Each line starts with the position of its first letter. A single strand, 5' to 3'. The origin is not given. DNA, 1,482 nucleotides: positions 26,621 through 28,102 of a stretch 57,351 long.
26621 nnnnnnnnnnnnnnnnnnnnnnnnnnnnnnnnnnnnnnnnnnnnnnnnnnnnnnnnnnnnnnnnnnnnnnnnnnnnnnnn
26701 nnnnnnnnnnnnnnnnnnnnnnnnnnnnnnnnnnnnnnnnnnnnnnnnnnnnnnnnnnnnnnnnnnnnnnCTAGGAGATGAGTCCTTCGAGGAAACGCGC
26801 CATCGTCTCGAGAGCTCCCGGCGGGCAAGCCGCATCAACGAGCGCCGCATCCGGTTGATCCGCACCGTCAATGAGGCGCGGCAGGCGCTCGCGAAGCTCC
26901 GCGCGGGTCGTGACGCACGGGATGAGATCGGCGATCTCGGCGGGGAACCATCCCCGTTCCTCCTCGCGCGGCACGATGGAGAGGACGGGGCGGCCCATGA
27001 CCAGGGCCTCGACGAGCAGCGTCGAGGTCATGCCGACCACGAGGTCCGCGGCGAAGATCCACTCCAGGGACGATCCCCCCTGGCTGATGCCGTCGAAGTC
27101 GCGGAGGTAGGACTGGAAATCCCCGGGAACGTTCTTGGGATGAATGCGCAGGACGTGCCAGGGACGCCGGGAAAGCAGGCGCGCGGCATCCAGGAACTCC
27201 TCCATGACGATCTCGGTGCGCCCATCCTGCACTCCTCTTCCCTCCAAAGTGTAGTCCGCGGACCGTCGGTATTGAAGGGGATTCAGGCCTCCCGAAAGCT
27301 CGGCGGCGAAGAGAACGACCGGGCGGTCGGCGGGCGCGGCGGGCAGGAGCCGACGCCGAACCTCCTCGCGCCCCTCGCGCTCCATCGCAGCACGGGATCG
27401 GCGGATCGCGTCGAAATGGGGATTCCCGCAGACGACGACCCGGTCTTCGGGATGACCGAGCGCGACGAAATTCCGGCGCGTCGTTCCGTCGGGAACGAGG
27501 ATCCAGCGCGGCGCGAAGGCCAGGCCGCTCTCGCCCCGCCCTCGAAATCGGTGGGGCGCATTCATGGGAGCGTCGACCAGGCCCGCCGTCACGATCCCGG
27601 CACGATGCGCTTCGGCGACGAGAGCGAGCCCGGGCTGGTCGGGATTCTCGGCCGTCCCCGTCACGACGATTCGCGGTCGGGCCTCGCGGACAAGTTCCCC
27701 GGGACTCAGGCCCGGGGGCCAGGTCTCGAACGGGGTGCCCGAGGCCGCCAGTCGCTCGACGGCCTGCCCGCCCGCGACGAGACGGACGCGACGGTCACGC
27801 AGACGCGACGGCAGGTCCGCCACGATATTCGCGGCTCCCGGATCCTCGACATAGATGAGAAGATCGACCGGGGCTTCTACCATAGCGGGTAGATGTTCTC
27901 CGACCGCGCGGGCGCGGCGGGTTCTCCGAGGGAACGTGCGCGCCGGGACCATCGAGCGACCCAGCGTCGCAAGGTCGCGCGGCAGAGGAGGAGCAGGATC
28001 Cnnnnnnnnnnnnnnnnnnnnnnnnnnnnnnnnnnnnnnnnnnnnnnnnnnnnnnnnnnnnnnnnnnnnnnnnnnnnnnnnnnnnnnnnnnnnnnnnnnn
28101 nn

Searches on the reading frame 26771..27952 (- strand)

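Call 38: search_protein_families(library=pfam, proteins=[window:26771-27952:-], max_evalue=0.001)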
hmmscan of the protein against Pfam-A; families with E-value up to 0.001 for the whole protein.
window:26771-27952:- (393 aa): 1 family
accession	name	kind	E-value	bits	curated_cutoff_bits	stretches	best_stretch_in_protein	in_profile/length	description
PF02350.25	Epimerase_2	-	2.5e-05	23.7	30.6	0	150-200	125-176/347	UDP-N-acetylglucosamine 2-epimerase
